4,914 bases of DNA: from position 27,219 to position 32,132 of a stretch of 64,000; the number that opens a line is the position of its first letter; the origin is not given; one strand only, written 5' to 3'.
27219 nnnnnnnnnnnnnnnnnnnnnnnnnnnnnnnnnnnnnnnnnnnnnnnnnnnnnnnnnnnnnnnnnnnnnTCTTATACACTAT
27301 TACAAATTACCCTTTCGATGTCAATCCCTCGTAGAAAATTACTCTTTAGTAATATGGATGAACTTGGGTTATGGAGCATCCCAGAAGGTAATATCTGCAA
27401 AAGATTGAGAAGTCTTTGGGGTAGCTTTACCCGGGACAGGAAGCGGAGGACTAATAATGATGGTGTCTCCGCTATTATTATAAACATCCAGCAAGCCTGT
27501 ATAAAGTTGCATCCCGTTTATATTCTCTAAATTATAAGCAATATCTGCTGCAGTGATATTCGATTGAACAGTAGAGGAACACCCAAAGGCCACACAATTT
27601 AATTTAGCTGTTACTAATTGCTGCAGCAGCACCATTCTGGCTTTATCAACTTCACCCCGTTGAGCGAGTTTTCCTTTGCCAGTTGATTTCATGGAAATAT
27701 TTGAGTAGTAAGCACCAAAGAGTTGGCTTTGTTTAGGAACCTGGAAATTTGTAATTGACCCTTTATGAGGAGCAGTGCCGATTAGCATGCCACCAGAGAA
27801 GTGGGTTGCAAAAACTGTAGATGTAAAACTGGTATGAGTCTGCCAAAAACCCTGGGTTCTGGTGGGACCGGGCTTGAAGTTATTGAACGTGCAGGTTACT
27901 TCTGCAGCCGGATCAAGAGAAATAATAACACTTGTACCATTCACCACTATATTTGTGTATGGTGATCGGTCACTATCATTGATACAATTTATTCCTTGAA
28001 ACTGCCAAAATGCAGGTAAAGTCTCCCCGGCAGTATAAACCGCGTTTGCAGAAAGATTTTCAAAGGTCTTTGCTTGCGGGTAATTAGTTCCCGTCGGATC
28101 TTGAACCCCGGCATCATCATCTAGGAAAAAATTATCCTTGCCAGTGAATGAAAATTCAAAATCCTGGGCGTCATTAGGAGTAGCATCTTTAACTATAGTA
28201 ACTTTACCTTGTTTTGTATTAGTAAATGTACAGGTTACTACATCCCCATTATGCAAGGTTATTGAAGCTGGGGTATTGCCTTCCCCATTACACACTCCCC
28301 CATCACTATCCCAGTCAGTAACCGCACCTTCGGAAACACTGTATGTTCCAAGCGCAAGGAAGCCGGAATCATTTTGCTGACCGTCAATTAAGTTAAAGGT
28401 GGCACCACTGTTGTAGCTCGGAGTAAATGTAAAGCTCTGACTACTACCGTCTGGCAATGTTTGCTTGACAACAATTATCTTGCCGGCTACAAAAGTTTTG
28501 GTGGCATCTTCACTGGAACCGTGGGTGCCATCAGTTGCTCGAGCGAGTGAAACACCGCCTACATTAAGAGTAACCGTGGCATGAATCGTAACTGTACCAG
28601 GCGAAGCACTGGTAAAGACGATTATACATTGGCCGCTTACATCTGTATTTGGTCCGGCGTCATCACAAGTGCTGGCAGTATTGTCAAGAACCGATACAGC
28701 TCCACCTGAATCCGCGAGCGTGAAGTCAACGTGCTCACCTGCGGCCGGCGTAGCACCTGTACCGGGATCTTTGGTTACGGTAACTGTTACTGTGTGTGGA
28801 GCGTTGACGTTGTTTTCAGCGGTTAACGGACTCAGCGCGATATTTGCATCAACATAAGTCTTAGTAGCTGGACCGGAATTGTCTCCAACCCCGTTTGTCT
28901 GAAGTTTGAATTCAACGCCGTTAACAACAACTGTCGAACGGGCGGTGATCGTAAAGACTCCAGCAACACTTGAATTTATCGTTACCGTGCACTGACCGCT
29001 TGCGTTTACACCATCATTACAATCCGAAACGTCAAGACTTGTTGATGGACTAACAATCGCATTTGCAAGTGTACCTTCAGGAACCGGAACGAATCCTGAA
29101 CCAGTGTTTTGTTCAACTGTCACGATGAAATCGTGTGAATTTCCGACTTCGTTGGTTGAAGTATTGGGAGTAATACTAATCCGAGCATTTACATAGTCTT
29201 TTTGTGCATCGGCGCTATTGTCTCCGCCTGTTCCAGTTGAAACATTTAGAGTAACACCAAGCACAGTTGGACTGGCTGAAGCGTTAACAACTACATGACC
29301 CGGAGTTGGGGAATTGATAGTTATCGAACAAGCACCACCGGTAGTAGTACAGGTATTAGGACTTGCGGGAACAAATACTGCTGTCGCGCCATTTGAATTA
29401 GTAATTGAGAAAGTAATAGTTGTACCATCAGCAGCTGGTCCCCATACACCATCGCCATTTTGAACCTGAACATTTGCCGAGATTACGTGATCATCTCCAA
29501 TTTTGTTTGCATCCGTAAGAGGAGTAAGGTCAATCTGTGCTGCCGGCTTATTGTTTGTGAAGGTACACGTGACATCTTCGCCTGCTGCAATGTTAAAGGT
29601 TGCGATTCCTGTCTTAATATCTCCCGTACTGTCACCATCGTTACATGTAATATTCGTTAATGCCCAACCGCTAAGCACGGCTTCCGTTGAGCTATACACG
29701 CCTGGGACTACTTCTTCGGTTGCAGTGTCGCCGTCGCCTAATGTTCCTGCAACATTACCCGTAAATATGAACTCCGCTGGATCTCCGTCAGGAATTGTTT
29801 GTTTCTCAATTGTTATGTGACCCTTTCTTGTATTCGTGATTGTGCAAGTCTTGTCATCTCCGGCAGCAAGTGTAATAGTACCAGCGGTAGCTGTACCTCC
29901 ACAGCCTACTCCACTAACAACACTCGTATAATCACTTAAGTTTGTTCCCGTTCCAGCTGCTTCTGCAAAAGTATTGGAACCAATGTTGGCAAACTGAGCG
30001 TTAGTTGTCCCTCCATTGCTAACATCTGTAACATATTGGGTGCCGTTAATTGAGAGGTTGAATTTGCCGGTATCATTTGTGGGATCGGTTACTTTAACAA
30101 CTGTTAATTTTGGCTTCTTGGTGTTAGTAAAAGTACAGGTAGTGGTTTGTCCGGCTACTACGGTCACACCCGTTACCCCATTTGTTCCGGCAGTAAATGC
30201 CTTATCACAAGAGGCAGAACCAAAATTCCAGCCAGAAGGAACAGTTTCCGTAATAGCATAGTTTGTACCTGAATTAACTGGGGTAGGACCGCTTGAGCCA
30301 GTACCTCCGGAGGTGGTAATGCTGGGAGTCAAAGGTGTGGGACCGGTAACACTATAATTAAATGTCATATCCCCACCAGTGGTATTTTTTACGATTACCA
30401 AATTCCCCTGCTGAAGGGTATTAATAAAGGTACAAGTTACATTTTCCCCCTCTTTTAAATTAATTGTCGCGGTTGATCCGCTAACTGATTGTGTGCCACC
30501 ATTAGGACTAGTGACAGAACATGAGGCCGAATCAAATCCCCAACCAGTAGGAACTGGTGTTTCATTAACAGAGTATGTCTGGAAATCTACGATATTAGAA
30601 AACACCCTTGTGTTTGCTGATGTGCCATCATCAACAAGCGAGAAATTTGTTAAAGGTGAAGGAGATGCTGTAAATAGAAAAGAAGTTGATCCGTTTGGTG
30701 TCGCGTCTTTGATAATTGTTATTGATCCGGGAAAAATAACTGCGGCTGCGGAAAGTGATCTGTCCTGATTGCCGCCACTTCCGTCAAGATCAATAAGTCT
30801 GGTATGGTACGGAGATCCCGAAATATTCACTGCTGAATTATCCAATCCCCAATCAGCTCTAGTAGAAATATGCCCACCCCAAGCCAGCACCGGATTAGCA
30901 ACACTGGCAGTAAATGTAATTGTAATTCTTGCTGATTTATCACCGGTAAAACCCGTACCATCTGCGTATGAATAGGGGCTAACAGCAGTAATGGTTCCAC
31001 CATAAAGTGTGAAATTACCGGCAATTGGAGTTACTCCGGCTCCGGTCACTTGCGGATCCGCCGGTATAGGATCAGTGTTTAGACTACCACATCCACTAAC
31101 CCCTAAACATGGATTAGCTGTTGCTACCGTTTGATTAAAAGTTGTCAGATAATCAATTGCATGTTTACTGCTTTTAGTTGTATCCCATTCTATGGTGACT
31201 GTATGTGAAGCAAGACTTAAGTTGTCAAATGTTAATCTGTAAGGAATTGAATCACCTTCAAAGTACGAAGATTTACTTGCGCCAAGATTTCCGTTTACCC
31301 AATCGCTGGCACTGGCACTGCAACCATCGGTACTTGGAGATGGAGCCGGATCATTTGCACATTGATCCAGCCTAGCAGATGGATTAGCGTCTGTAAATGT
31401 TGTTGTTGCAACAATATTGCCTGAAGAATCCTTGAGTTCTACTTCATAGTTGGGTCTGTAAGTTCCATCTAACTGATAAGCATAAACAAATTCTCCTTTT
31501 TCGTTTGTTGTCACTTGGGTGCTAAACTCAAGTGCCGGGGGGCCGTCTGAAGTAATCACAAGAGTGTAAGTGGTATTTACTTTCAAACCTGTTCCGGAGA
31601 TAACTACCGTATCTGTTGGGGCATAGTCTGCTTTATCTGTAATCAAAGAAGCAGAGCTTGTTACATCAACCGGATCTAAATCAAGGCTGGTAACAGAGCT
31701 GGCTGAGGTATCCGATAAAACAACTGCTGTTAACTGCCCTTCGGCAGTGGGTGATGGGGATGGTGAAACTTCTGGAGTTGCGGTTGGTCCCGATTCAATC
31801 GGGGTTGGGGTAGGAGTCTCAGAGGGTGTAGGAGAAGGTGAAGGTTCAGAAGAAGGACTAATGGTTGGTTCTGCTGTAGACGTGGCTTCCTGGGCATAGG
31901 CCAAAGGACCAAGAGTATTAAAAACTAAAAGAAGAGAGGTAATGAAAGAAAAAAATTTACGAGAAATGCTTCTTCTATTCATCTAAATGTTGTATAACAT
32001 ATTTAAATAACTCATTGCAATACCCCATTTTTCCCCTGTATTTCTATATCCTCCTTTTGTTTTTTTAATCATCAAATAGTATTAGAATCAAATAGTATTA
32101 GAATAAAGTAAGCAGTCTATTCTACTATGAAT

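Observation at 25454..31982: Co-directional secreted module: 1537-aa Ig-repeat surface protein, metzincin-like protease and S9 hydrolase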

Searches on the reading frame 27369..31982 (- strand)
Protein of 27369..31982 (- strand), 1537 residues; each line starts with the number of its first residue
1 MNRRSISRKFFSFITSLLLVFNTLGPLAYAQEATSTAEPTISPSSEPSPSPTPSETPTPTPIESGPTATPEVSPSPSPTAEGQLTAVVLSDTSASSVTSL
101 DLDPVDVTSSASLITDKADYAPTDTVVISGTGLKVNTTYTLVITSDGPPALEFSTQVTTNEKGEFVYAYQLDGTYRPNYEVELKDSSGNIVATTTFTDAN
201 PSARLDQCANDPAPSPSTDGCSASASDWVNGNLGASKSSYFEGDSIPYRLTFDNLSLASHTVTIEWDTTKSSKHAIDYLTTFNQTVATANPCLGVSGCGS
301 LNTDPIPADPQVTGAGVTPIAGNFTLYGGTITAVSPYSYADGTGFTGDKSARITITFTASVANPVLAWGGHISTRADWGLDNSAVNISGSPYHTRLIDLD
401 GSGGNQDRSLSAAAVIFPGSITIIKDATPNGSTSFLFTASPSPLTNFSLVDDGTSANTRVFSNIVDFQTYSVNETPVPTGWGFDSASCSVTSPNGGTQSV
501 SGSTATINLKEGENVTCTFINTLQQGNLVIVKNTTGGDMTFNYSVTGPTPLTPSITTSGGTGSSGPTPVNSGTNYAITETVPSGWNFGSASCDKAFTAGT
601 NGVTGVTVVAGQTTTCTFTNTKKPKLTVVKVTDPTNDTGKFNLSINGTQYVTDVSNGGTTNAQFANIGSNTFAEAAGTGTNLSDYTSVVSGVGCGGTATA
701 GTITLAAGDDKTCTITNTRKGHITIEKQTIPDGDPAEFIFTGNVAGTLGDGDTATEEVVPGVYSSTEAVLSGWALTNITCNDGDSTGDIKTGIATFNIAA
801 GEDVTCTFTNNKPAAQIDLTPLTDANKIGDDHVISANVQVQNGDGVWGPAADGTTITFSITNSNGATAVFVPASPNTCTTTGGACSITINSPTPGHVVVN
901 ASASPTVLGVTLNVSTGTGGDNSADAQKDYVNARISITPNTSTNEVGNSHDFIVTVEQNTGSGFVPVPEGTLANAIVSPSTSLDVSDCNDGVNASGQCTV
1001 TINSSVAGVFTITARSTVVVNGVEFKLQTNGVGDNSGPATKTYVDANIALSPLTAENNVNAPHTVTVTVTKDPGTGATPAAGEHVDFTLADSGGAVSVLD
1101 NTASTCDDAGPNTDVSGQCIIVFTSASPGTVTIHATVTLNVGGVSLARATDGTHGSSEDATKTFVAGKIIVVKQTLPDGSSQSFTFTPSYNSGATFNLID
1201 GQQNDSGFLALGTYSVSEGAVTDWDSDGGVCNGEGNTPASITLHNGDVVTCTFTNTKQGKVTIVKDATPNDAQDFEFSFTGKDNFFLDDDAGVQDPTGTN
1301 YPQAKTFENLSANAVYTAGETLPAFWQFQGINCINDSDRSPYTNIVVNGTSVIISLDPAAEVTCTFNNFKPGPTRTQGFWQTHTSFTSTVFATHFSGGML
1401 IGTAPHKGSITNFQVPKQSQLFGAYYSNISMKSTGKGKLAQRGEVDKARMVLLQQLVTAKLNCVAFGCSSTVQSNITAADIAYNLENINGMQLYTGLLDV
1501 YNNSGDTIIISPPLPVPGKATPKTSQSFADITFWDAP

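Call 3: search_protein_families(library=pfam, proteins=[window:27369-31982:-], max_evalue=0.01)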
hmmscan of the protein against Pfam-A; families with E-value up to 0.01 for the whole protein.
window:27369-31982:- (1537 aa): 2 families
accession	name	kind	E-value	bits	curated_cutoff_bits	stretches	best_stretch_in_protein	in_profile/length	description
PF24514.1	SpaA_4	-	5.7e-39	133.7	27.3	5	529-622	2-107/107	Prealbumin-like fold domain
PF19403.5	SpaA_2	-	1.2e-10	42.2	25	2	530-617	11-95/96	Prealbumin-like fold domain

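Call 4: search_protein_families(library=ncbifam, proteins=[window:27369-31982:-], max_evalue=0.01)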
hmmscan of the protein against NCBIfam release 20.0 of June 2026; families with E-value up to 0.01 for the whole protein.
window:27369-31982:- (1537 aa): 0 families

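Call 22: search_solved_structures(query=window:27369-31982:-, max_evalue=1, show_alignments=0)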
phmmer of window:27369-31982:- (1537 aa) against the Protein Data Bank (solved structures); distinct sequences matched with E-value up to 1: 0.

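Call 78: find_encoding_contigs(protein=window:27369-31982:-, flank=8000, max_places=4)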
Protein window:27369-31982:- (1537 aa): 1 contig read that carries it; 1 place shown.
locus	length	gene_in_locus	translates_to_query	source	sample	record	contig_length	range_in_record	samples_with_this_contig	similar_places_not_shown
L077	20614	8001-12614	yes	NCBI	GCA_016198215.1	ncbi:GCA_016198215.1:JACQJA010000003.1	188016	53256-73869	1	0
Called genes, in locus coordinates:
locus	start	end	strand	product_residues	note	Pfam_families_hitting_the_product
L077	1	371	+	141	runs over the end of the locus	-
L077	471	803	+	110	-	PF13508:Acetyltransf_7 (weak)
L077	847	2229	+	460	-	PF01406:tRNA-synt_1e, PF09334:tRNA-synt_1g (weak)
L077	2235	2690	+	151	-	-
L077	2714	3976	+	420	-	PF00675:Peptidase_M16, PF05193:Peptidase_M16_C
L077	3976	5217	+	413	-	PF02812:ELFV_dehydrog_N, PF00208:ELFV_dehydrog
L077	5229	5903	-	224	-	PF18933:PsbP_2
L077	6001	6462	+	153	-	-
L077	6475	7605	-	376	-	PF07995:GSDH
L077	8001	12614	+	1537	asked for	PF19403:SpaA_2 (faint), PF24514:SpaA_4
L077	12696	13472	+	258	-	-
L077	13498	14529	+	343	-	PF02129:Peptidase_S15, PF00561:Abhydrolase_1, PF12146:Hydrolase_4, PF20434:BD-FAE (faint), PF12697:Abhydrolase_6, PF00326:Peptidase_S9, PF01738:DLH (faint), PF07859:Abhydrolase_3 (weak), +1 more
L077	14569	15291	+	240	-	PF24387:AEP-like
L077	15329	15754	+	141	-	PF13527:Acetyltransf_9 (weak), PF00583:Acetyltransf_1, PF13673:Acetyltransf_10, PF13508:Acetyltransf_7, PF08445:FR47 (faint)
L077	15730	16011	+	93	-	PF00127:Copper-bind, PF13473:Cupredoxin_1 (weak)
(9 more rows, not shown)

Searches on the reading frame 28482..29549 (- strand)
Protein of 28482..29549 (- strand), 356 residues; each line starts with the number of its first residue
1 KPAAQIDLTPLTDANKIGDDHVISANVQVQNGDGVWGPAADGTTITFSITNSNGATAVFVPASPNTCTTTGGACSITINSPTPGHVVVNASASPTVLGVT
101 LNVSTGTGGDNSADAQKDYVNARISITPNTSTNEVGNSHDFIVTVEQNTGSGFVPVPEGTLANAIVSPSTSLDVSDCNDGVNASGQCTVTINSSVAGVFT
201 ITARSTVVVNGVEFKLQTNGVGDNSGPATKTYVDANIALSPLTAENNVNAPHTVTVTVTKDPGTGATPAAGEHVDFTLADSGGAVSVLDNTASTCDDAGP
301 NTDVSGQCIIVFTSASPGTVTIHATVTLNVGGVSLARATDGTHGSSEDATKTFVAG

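Call 9: search_protein_families(library=pfam, proteins=[window:28482-29549:-], max_evalue=10)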
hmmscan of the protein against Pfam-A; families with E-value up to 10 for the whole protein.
seq(356 aa): 2 families
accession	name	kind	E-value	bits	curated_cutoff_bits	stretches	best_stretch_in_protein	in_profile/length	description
PF02369.22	Big_1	-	1.4e-06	28.8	34.9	3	250-327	17-81/93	Bacterial Ig-like domain (group 1)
PF23926.2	LtfC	-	0.097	13.7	27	1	28-86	18-70/100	LtfC-like, beta-sandwich domain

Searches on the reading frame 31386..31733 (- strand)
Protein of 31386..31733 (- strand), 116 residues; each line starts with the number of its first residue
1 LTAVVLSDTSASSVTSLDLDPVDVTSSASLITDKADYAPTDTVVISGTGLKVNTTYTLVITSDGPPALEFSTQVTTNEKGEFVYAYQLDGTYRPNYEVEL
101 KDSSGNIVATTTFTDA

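Call 9: search_protein_families(library=pfam, proteins=[window:31386-31733:-], max_evalue=10)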
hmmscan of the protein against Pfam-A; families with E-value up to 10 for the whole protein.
seq(116 aa): 1 family
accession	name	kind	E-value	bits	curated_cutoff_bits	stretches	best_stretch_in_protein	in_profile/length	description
PF13779.11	DUF4175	-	0.081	11.4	27.3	1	35-92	256-312/825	Domain of unknown function (DUF4175)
